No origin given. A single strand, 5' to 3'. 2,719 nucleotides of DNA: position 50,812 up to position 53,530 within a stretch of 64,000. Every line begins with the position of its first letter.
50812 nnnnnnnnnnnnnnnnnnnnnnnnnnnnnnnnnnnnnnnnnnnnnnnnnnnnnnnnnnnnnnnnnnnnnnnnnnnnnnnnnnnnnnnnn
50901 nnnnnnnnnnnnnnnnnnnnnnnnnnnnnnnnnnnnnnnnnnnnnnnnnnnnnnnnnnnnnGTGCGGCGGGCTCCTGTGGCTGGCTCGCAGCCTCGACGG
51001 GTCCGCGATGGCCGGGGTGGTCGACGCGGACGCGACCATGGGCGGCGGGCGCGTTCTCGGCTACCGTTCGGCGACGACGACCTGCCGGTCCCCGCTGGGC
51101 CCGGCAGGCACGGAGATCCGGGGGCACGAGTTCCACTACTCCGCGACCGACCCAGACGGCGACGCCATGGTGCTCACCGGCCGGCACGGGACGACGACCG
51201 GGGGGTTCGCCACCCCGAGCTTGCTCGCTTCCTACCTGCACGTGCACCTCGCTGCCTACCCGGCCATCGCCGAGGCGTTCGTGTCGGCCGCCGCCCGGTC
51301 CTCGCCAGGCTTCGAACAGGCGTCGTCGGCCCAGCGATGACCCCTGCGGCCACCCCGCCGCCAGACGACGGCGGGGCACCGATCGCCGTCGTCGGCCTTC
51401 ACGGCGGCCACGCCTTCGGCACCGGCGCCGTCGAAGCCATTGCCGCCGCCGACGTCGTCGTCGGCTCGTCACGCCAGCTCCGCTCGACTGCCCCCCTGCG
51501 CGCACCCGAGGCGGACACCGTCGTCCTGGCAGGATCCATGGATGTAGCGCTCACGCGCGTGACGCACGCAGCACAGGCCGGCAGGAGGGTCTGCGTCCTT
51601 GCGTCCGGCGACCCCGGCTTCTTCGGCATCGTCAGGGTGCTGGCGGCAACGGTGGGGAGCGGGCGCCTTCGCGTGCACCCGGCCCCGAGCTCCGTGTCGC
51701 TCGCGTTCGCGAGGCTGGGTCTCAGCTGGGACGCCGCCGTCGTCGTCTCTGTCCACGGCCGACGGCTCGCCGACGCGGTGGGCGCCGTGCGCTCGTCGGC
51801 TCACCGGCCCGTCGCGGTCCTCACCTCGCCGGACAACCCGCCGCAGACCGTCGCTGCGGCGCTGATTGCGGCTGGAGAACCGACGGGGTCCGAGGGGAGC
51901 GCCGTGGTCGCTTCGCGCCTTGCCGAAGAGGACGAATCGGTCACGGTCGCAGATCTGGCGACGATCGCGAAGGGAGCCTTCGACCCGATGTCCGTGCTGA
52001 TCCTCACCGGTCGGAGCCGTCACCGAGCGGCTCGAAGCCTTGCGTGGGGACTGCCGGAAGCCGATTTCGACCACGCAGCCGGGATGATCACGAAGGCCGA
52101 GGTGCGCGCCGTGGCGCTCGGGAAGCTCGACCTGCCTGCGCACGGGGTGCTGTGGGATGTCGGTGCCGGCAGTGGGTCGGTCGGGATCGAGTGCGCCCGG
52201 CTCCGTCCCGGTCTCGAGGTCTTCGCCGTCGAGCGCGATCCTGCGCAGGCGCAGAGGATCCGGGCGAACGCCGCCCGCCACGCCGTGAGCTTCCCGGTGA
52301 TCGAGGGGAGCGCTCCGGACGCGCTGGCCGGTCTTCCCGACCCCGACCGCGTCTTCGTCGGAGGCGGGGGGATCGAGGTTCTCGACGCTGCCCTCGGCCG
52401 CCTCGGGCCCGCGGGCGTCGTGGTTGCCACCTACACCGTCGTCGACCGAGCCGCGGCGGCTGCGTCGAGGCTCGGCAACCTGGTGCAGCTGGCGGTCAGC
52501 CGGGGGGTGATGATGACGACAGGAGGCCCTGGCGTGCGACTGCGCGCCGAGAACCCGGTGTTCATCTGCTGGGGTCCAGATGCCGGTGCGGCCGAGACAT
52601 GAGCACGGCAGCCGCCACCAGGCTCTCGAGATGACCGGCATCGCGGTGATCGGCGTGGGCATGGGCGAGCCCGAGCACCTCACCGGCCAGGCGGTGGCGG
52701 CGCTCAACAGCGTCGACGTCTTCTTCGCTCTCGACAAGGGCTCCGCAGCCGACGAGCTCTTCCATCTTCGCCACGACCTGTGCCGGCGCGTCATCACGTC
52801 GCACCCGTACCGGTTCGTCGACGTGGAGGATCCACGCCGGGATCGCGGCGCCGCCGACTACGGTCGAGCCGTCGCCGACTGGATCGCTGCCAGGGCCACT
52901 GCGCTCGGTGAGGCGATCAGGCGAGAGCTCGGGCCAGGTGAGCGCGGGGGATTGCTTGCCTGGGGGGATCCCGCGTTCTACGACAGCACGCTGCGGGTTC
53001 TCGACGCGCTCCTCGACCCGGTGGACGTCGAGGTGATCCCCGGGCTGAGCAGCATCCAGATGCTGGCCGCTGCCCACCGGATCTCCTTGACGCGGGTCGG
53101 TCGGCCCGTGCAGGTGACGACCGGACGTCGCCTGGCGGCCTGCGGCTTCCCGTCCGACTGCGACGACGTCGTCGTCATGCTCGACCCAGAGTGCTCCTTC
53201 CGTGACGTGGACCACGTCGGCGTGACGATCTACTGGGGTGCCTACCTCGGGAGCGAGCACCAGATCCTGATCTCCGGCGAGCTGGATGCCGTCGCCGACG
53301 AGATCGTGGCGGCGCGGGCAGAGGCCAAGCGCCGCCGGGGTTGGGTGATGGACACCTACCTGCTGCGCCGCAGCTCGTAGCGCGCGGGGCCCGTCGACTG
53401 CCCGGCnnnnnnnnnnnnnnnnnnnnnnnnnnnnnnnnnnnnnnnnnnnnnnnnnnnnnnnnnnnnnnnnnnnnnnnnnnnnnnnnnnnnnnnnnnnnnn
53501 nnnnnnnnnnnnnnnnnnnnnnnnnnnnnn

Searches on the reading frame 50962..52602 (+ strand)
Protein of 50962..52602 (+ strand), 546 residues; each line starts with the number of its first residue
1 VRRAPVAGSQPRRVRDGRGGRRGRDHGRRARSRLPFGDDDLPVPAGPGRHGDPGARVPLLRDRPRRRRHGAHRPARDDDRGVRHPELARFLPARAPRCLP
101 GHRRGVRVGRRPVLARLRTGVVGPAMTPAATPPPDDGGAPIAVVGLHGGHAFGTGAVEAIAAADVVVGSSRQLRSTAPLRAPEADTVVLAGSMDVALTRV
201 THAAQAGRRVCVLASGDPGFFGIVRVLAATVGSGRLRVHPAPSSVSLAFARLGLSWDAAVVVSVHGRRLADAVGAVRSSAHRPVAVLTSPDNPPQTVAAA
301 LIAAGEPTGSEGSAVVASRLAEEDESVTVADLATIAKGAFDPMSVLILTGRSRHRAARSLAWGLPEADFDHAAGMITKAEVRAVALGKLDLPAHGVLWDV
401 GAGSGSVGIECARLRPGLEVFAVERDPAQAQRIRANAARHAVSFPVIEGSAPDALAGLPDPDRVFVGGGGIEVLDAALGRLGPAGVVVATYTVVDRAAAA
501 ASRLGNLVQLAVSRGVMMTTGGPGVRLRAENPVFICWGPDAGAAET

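Call 24: search_protein_families(library=pfam, proteins=[window:50962-52602:+], max_evalue=0.0001)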
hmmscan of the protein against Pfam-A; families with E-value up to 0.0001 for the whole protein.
window:50962-52602:+ (546 aa): 1 family
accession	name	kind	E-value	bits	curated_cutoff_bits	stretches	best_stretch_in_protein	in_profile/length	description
PF00590.25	TP_methylase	-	7.1e-19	69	27.8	1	155-335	18-211/212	Tetrapyrrole (Corrin/Porphyrin) Methylases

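Call 56: search_protein_families(library=ncbifam, proteins=[window:50962-52602:+], max_evalue=0.00001)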
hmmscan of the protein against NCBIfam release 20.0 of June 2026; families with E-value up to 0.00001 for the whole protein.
window:50962-52602:+ (546 aa): 12 families
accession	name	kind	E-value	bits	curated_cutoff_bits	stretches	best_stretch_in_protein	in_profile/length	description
TIGR02467.1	CbiE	equivalog_domain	2.7e-45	154.3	92.9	1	143-345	1-203/204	precorrin-6y C5,15-methyltransferase (decarboxylating) subunit CbiE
TIGR02469.1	CbiT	equivalog_domain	1.2e-29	103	78.3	1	376-490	2-121/124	precorrin-6Y C5,15-methyltransferase (decarboxylating) subunit CbiT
NF005640.0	PRK07402.1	equivalog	3.5e-25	88.7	219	1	363-536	12-194/200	precorrin-6Y C5,15-methyltransferase subunit CbiT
NF006138.0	PRK08287.1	equivalog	1.4e-23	83.8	210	1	376-535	14-179/189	decarboxylating cobalt-precorrin-6B (C(15))-methyltransferase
NF004459.0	PRK05787.2-2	equivalog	1.2e-22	80.6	298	1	152-348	17-209/210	cobalt-precorrin-7 (C(5))-methyltransferase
NF001556.0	PRK00377.1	equivalog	6.1e-21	75.1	238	1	363-538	9-195/198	cobalt-precorrin-6Y C(15)-methyltransferase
NF004454.0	PRK05787.1-1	equivalog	1.4e-19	70.5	354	1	144-348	7-198/201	cobalt-precorrin-7 (C(5))-methyltransferase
NF004456.0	PRK05787.1-4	equivalog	5.3e-15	55.8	247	1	141-348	2-198/201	cobalt-precorrin-7 (C(5))-methyltransferase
NF004461.0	PRK05787.2-4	equivalog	4.3e-14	52.6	187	1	143-335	3-175/191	cobalt-precorrin-7 (C(5))-methyltransferase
NF004460.0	PRK05787.2-3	equivalog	2.1e-12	47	291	1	153-348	16-205/207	cobalt-precorrin-7 (C(5))-methyltransferase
NF004457.0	PRK05787.1-5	equivalog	1.2e-11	44.3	302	1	123-339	12-231/252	cobalt-precorrin-7 (C(5))-methyltransferase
TIGR01466.1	cobJ_cbiH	equivalog_domain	4.5e-08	33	246.35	1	142-254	2-120/239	precorrin-3B C(17)-methyltransferase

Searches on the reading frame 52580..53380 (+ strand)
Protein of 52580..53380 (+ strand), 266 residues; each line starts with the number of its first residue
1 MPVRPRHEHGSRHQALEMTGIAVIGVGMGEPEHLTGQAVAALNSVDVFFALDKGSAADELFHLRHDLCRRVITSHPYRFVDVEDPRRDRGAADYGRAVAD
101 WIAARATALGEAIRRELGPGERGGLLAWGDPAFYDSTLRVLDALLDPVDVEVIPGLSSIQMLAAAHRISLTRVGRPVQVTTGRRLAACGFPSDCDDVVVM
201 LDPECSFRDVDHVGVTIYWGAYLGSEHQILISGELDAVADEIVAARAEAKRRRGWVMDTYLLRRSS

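Call 24: search_protein_families(library=pfam, proteins=[window:52580-53380:+], max_evalue=0.0001)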
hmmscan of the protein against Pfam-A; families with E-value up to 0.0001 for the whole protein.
window:52580-53380:+ (266 aa): 1 family
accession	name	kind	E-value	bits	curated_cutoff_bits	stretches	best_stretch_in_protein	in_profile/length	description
PF00590.25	TP_methylase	-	1.8e-24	87.3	27.8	1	21-204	2-170/212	Tetrapyrrole (Corrin/Porphyrin) Methylases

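Call 56: search_protein_families(library=ncbifam, proteins=[window:52580-53380:+], max_evalue=0.00001)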
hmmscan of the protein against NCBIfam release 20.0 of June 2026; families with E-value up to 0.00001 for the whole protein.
window:52580-53380:+ (266 aa): 8 families
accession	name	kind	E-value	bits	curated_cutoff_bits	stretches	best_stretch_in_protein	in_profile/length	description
TIGR02434.1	CobF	equivalog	7.4e-95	317.3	195.8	1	21-264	3-250/250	precorrin-6A synthase (deacetylating)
TIGR01467.1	cobI_cbiL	equivalog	7.6e-14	51.7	163.25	1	21-175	3-146/230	precorrin-2 C(20)-methyltransferase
TIGR02467.1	CbiE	equivalog_domain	8.7e-11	41.7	92.9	1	111-171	58-116/204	precorrin-6y C5,15-methyltransferase (decarboxylating) subunit CbiE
NF004647.0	PRK05990.1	equivalog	9.6e-10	38.3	271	1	23-170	10-151/245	precorrin-2 C(20)-methyltransferase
NF004062.0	PRK05576.1-5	equivalog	2.2e-09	37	194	1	125-202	88-165/219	cobalt-factor II C(20)-methyltransferase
NF004459.0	PRK05787.2-2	equivalog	9.2e-07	28.7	298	0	124-169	73-121/210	cobalt-precorrin-7 (C(5))-methyltransferase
NF004460.0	PRK05787.2-3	equivalog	2.3e-06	27.3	291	0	124-169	72-117/207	cobalt-precorrin-7 (C(5))-methyltransferase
NF004457.0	PRK05787.1-5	equivalog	3.8e-06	26.3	302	0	114-170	91-147/252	cobalt-precorrin-7 (C(5))-methyltransferase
